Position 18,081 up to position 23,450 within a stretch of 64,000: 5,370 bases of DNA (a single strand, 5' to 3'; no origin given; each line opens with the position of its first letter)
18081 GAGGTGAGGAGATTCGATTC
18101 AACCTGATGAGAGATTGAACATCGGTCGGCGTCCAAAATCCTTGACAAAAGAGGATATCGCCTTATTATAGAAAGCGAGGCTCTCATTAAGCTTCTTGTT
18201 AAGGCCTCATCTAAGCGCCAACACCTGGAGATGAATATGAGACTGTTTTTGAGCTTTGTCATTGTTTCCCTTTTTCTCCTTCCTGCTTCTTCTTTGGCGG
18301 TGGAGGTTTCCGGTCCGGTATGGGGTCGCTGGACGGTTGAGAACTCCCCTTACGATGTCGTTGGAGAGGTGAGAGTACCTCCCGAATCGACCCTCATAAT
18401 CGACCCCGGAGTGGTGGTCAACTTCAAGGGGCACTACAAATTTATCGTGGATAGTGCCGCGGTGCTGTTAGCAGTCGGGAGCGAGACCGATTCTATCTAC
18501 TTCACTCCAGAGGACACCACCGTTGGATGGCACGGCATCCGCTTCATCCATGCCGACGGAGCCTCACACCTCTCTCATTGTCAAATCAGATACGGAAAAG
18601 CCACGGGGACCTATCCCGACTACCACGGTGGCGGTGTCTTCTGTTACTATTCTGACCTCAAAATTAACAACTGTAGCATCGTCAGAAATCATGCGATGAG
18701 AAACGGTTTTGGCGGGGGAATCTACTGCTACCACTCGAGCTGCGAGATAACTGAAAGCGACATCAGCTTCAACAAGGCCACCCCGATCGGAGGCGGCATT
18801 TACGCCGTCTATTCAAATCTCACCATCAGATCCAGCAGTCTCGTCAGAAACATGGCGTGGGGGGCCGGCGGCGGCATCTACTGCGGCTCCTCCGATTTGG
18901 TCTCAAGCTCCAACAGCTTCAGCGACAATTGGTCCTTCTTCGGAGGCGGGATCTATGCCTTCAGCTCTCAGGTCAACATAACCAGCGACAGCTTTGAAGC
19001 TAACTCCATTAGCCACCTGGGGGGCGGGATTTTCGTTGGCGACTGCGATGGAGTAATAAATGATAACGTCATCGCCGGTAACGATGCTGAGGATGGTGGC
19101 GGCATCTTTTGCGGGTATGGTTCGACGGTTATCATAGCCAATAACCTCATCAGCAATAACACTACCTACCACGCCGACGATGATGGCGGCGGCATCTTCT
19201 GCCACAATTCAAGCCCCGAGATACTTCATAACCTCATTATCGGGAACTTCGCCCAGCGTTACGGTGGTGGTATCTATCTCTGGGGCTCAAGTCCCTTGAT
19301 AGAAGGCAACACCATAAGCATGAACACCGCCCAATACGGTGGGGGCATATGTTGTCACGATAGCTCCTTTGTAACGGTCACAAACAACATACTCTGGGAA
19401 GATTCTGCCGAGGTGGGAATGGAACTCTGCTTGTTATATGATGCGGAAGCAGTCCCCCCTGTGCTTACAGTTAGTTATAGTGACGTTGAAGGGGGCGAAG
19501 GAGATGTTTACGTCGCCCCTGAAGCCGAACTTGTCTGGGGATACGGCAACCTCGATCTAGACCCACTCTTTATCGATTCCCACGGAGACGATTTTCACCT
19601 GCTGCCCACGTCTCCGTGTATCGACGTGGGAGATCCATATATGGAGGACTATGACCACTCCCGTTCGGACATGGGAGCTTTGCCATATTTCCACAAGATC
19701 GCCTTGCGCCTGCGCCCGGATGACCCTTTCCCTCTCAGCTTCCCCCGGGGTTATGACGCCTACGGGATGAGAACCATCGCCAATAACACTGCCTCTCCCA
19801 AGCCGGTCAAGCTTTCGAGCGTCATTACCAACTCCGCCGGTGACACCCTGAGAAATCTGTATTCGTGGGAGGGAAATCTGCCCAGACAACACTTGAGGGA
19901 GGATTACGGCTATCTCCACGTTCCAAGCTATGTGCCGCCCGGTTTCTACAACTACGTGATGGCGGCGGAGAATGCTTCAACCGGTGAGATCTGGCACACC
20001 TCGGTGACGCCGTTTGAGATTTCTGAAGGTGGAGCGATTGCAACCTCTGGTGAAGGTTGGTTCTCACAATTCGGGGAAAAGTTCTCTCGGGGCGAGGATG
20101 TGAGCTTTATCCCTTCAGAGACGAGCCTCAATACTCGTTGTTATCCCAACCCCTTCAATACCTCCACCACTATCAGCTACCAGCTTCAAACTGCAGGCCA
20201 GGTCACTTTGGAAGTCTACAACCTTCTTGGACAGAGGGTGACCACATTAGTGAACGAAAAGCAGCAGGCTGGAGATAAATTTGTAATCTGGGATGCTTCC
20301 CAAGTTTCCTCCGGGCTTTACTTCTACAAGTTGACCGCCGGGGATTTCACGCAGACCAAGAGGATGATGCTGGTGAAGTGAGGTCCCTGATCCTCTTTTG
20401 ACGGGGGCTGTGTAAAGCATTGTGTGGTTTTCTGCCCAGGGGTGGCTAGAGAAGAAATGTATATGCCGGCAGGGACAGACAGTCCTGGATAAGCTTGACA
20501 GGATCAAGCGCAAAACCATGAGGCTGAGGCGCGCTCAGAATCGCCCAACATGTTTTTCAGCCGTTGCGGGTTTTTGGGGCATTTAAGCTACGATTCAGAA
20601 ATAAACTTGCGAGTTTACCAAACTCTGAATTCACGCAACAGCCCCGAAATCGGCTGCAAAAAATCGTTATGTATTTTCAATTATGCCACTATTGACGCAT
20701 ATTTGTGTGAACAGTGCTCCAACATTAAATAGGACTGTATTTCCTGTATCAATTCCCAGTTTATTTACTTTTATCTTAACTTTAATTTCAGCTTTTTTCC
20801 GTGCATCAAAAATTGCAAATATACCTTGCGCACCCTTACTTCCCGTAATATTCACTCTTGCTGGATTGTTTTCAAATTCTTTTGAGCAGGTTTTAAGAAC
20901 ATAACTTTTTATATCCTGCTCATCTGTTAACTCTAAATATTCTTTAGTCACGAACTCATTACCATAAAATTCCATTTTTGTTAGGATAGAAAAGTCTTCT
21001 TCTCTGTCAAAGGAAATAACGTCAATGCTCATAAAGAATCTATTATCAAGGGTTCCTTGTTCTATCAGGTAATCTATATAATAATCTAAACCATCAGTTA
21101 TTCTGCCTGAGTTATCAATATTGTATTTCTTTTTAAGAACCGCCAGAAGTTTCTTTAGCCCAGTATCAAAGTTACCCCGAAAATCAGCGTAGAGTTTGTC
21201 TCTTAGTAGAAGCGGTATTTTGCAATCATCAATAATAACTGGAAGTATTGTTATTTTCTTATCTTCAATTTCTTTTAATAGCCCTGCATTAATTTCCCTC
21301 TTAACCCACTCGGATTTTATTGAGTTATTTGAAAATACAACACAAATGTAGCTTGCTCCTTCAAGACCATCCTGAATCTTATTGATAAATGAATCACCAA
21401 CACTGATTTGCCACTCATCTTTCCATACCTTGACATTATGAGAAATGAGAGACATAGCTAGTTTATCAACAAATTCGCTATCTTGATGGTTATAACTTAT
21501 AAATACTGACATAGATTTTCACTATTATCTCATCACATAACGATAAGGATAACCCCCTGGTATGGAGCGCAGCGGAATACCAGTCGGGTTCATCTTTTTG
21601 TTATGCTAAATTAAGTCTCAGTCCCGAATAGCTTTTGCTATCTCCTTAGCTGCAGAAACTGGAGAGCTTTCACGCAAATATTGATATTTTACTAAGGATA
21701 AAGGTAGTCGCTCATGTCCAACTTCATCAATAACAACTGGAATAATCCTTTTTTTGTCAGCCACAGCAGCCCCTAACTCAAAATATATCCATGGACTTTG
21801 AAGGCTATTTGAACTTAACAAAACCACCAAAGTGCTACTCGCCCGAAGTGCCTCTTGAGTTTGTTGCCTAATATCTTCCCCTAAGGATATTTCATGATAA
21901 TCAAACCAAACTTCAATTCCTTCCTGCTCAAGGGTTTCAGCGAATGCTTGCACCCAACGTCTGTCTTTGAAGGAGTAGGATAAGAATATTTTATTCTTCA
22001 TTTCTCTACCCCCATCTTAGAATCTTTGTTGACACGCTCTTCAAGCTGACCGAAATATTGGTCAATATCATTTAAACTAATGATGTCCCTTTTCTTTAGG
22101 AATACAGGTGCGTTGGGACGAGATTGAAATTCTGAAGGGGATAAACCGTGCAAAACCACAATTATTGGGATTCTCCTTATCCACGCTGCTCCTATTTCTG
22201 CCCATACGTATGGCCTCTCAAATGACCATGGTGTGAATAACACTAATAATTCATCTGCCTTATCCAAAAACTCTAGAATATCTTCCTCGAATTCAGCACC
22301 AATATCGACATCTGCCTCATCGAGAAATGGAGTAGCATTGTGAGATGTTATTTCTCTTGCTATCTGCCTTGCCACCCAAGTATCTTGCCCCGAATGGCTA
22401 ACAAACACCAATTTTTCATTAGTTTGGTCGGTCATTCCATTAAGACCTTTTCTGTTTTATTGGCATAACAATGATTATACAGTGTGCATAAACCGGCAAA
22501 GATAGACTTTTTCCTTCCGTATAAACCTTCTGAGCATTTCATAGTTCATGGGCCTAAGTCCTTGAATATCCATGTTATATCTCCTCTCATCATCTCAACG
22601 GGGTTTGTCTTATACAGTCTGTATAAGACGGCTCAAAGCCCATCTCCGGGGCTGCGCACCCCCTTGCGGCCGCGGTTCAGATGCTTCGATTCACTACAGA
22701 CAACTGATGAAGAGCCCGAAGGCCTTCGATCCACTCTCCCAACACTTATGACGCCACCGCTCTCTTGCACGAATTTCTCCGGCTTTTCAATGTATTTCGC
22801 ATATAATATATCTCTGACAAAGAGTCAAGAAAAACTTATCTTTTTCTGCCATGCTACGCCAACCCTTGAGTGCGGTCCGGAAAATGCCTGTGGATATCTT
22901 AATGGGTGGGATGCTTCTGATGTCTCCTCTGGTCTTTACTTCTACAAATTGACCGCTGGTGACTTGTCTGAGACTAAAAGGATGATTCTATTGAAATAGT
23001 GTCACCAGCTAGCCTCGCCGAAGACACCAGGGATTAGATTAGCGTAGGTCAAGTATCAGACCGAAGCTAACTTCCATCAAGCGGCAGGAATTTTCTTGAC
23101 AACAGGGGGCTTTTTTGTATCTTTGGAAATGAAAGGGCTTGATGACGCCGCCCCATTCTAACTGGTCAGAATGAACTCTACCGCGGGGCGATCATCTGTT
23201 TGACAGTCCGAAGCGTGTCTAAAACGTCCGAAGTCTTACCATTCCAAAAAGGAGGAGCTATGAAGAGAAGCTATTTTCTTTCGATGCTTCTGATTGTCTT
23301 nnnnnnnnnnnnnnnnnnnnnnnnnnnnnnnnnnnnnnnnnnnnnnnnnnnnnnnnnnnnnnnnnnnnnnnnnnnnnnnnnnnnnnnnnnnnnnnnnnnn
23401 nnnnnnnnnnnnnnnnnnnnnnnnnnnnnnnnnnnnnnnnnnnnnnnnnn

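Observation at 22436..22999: Island edge: promoter, an 11-bp perfect inverted repeat, a GC-rich stem region, and a low-GC orphan CTD remnant. The TIR cassette may have arrived by recombination within T9SS cargo genes.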

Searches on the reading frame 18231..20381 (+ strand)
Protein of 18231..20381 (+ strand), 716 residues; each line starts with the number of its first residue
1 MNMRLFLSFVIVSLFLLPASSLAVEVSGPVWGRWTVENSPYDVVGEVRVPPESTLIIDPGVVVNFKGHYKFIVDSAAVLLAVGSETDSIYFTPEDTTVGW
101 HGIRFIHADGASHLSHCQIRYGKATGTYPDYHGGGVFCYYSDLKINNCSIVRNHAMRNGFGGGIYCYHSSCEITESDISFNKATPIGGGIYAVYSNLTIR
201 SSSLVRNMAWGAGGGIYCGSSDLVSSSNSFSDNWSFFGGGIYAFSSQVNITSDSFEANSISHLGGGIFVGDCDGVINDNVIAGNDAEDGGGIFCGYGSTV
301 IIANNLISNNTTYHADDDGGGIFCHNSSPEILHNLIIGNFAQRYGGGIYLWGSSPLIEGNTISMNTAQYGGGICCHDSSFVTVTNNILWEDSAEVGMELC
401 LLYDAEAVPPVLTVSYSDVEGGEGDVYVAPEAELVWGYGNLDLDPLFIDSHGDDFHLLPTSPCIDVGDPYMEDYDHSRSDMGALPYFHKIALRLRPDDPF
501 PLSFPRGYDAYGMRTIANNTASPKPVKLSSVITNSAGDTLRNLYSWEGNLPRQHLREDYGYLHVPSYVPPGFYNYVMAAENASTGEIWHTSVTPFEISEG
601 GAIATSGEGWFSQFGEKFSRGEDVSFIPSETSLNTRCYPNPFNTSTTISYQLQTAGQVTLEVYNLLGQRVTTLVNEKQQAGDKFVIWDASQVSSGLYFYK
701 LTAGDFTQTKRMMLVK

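Call 8: search_protein_families(library=pfam, proteins=[window:18231-20381:+], max_evalue=0.01)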
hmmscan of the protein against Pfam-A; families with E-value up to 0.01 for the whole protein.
window:18231-20381:+ (716 aa): 4 families
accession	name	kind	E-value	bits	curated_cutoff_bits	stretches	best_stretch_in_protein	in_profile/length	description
PF18962.6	Por_Secre_tail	-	2.4e-11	44.2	27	1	638-712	2-73/75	Secretion system C-terminal sorting domain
PF13860.13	FlgD_ig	-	0.00013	22.3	27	1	652-703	19-75/79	FlgD Ig-like domain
PF02415.23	Chlam_PMP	-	0.0051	17.4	20.6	0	307-324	4-18/19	Chlamydia polymorphic membrane protein (Chlamydia_PMP) repeat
PF13585.12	CHU_C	-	0.01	16.4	27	0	652-709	23-79/86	CHU_C Type IX secretion signal domain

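Call 12: find_encoding_contigs(protein=window:18231-20381:+, flank=6000, max_places=10)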
Protein window:18231-20381:+ (716 aa): no gene with exactly this product is on record in the collection.

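Call 14: find_related_loci(query=window:18231-20381:+, collection=genome_contigs, flank=10000)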
Query window:18231-20381:+ (716 aa) in genome_contigs; peptide patterns used: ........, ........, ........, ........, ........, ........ (x = any residue, [..] = any of these).
35 stretches matched a pattern; 3 encode a relative of the query (tblastn E <= 1e-3); 3 distinct loci.
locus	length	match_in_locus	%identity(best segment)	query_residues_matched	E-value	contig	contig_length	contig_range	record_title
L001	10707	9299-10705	81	1-469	0e+0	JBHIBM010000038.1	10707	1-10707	MAG: Candidatus Zixiibacteriota bacterium isolate K_1_bin.48 NODE_1481_length_10707_cov_7.499061, whole genome shotgun s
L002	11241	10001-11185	33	26-532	2e-33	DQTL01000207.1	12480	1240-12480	MAG TPA_asm: Lutibacter sp. isolate SZUA-1414 k95_144800, whole genome shotgun sequence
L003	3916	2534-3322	31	149-422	4e-10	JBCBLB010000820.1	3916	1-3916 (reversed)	MAG: Myxococcota bacterium isolate J06627_4 k141_373594_length_3916_cov_10.0000, whole genome shotgun sequence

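Call 24: find_homologous_proteins(query=window:18231-20381:+)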
Query window:18231-20381:+ (716 aa): 3839 proteins with E <= 0.001 among 8000 candidates; the best 120 are listed.
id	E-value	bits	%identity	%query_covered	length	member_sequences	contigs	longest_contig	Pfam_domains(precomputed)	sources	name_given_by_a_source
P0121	0.0e+0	1671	100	100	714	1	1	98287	PF18962.8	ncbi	-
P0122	0.0e+0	1406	83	100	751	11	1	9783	PF18962.8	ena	-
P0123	0.0e+0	1305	77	100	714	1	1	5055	PF13229.13,PF18962.8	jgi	jgi:parallel beta-helix repeat protein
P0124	0.0e+0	1177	76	90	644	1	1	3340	PF18962.8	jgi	jgi:hypothetical protein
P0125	7.5e-287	972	61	100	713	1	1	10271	PF02415.24,PF18962.8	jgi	jgi:hypothetical protein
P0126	2.3e-194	666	49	97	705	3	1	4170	PF07602.18,PF02415.24,PF18962.8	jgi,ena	-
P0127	6.7e-150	519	36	82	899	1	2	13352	PF02415.24,PF18962.8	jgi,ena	-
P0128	3.8e-148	513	41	99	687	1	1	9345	PF13229.13,PF02415.24,PF18962.8,PF05048.20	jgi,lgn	jgi:parallel beta-helix repeat protein/predicted outer membrane repeat protein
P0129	1.5e-146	508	40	99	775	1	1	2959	PF13229.13,PF02415.24,PF18962.8,PF05048.20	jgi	-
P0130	2.0e-145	504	40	97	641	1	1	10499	PF02415.24,PF18962.8,PF05048.20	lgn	-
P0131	6.5e-145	503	37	82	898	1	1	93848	PF13229.13,PF18962.8,PF05048.20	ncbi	-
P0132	1.5e-144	501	36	68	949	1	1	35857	PF13229.13,PF02415.24,PF18962.8,PF05048.20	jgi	jgi:parallel beta-helix repeat protein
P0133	1.6e-144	501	42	100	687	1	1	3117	PF13229.13,PF02415.24,PF18962.8,PF05048.20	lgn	-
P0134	4.1e-143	497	40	100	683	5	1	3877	PF02415.24,PF18962.8,PF05048.20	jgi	-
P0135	1.1e-142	495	37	100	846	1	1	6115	PF13229.13,PF18962.8,PF05048.20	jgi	jgi:parallel beta-helix repeat protein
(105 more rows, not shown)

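Call 26: find_encoding_contigs(protein=P0122, flank=8000, max_places=3)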
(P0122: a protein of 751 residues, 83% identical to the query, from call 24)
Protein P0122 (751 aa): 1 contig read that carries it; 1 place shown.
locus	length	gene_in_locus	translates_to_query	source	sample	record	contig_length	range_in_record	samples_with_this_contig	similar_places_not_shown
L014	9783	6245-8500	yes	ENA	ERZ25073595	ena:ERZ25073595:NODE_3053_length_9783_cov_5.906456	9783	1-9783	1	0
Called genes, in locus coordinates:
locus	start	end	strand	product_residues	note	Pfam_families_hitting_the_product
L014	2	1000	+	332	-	?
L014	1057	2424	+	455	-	PF13598:DUF4139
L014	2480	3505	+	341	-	PF12895:ANAPC3 (faint), PF25063:ARM_TT21_C (faint), PF13371:TPR_9 (faint), PF13428:TPR_14 (faint), PF21033:RMD1-3 (faint), PF13432:TPR_16, PF23914:TPR_CcmH_CycH, PF13432:TPR_16 (weak), +10 more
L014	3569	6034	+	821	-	PF17764:PriA_3primeBD, PF00270:DEAD, PF04851:ResIII, PF18319:Zn_ribbon_PriA, PF00271:Helicase_C (weak), PF18074:PriA_C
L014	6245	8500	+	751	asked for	PF18962:Por_Secre_tail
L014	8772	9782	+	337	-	?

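Call 27: find_encoding_contigs(protein=P0123, flank=8000, max_places=3)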
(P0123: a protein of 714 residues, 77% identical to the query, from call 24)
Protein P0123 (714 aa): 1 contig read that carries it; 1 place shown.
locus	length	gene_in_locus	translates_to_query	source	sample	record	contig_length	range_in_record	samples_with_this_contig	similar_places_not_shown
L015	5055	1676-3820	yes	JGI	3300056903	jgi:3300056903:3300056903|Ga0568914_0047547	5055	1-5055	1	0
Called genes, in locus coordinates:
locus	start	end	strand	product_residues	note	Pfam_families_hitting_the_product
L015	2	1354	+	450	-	?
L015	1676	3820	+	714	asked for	PF13229:Beta_helix, PF18962:Por_Secre_tail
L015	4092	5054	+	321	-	?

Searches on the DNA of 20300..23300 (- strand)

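Call 32: search_rna_families(source=window, start=20300, end=23300, threshold=evalue, max_evalue=1)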
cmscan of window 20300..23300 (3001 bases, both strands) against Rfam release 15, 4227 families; matches with E-value up to 1: 1.
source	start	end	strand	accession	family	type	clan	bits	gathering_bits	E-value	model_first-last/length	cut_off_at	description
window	22932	23010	+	RF00630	P26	Gene;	-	19.3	36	0.81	1-66/66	no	Pseudomonas sRNA P26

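Call 69: search_with_rna_model(model_id=R1, sources=[L049, L047, L048, L008, L012, L004, L009], filters=off, max_evalue=1)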
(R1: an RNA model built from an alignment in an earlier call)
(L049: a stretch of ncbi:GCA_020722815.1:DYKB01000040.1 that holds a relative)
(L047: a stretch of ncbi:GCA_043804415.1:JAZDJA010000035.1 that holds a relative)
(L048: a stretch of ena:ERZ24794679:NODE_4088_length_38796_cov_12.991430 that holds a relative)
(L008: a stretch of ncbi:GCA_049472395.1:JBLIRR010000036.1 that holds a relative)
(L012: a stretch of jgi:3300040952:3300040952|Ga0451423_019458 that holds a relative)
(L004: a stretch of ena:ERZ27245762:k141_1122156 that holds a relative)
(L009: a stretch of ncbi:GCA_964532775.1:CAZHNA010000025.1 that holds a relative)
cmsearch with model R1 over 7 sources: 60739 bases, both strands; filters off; matches with E-value up to 1: 10.
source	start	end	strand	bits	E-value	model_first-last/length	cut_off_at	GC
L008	5821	5956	+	148.5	4.7e-38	1-136/136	no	0.36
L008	7818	7954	+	138.4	2.7e-35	1-136/136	no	0.41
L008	7279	7413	+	137.5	4.8e-35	1-136/136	no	0.43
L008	6737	6869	+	130.2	4.8e-33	1-136/136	no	0.38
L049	8534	8667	+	34.6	6.8e-07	1-136/136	no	0.48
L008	7279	7413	-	29.1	2.2e-05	1-136/136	no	0.43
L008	5821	5956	-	26.7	9.6e-05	1-136/136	no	0.36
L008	2152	2282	+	25.5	0.00021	1-136/136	no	0.39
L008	6737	6869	-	21.2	0.0031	1-136/136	no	0.38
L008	7818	7954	-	20.8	0.0041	1-136/136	no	0.41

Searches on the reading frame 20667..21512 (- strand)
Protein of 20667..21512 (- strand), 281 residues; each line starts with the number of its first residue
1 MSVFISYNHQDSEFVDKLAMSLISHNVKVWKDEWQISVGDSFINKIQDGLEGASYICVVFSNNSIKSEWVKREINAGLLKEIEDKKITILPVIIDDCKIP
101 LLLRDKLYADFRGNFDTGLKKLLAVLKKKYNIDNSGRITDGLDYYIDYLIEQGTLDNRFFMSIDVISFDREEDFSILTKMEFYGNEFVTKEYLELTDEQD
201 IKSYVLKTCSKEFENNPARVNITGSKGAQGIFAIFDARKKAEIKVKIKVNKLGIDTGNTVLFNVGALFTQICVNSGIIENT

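Call 8: search_protein_families(library=pfam, proteins=[window:20667-21512:-], max_evalue=0.01)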
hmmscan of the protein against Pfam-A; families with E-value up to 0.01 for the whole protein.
window:20667-21512:- (281 aa): 3 families
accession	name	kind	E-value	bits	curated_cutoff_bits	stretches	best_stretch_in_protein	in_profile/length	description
PF13676.11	TIR_2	-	4.9e-31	108.2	28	1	3-123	1-122/122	TIR domain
PF08937.16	ThsB_TIR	-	8.9e-09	36.1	21.2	1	4-92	1-93/100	Thoeris protein ThsB, TIR-like domain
PF01582.25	TIR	-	6.7e-08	33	21.3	1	3-94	4-96/179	TIR domain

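Call 9: search_protein_families(library=padloc, proteins=[window:20667-21512:-], max_evalue=0.01)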
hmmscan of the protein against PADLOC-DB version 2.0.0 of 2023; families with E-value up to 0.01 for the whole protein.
window:20667-21512:- (281 aa): 17 families
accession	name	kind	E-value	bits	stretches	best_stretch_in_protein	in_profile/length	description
PDLC05062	PDC-S66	-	1.7e-22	78.2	1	3-92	151-240/282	-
PDLC02403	Aga_TIR-PNTD1-PNTD2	-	1.1e-14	52.4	1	3-129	5-134/443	Class I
PDLC02421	Aga_TIR-PNTD1-PNTD2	-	3.9e-14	50.6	1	2-134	5-139/430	Class I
PDLC02012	SAVED5--SAVED_TIR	-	7.8e-12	43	1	2-89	15-102/404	-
PDLC00417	ThsB1|ThsB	-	1.1e-09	36.2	1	3-92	169-259/303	TIR-like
PDLC03957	bSEFIR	-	2.4e-09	35.5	1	2-129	40-183/412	-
PDLC02962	RT-TIR_XII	-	4.4e-09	33.7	1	3-118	348-468/478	single gene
PDLC03015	TIR-NLR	-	6.3e-08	29.8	1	3-96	4-96/824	-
PDLC02961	RT-TIR_XII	-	9.8e-08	29.3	1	12-128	356-474/475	single gene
PDLC02400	Aga_TIR-PNTD1-PNTD2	-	1.1e-06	25.2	1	6-130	193-319/639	Class I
PDLC02416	Aga_REase-TIR-PNTD1-PNTD2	-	2.7e-06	24.3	1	5-129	160-281/572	Class I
PDLC00728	Effector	-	4.2e-06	24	1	3-84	12-93/432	TIR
PDLC00420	ThsB1|ThsB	-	4.6e-06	24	1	2-98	3-102/319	TIR-like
PDLC00436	ThsB1|ThsB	-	1.2e-05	22.9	1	2-92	37-130/183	TIR-like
PDLC00426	ThsB1|ThsB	-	0.00018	19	1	3-76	240-320/352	TIR-like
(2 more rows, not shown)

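Call 39: search_protein_families(library=ncbifam, proteins=[window:20667-21512:-], max_evalue=0.001)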
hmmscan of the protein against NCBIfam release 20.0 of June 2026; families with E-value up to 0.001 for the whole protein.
window:20667-21512:- (281 aa): 2 families
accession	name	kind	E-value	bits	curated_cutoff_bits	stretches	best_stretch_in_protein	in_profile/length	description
NF042941.1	Retron_TIR_antiphage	equivalog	4.8e-19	68.5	600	1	2-114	341-458/464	TIR domain-containing anti-phage reverse transcriptase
NF058526.1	Thoeris_type3_ThcB4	equivalog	4.7e-06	25.7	220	1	3-83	130-211/375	Thoeris type III anti-phage system protein ThcB4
